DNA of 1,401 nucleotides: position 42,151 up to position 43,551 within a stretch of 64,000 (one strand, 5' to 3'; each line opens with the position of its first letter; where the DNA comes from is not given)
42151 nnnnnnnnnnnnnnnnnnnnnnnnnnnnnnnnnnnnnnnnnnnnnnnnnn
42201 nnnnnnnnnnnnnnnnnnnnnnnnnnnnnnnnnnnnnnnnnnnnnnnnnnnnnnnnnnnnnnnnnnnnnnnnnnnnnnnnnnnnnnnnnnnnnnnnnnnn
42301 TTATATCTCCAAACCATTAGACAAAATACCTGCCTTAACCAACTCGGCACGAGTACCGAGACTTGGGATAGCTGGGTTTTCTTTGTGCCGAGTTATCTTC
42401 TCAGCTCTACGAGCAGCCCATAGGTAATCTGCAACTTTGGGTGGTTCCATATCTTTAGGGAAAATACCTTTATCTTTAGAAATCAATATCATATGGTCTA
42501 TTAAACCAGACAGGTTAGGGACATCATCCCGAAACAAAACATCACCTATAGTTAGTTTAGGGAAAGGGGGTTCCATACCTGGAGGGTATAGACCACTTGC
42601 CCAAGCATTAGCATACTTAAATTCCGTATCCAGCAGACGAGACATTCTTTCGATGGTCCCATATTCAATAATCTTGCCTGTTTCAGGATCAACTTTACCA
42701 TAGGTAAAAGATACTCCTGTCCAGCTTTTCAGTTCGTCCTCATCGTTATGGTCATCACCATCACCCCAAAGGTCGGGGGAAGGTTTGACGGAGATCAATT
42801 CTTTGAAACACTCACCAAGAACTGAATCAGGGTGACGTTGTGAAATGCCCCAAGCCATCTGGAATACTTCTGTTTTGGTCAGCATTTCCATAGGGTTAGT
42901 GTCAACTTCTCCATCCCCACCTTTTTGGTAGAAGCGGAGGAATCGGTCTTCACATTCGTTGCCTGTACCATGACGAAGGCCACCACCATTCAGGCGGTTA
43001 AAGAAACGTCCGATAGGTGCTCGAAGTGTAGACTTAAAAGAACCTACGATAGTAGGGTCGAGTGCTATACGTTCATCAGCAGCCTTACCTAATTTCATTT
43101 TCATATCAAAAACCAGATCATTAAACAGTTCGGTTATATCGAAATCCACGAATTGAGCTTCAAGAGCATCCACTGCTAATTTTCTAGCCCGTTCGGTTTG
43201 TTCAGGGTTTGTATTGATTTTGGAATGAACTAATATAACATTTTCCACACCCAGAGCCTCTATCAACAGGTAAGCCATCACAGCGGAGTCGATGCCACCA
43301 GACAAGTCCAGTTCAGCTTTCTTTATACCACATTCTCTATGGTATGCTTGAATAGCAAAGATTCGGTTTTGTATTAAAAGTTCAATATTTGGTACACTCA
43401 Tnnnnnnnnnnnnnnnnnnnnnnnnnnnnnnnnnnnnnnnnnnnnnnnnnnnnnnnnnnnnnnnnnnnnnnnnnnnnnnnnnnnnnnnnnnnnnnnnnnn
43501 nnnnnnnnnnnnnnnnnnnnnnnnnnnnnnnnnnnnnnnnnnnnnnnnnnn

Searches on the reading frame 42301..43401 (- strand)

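Call 30: search_protein_families(library=phrogs, proteins=[window:42301-43401:-], max_evalue=0.00001)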
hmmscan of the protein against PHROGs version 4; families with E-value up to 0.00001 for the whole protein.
window:42301-43401:- (366 aa): 2 families
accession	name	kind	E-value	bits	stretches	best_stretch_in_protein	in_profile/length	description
phrog_11189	-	other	2.2e-15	57.8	1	33-224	34-210/256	NAD synthetase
phrog_36784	-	other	3.4e-10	40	1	12-183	294-471/594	NAD synthetase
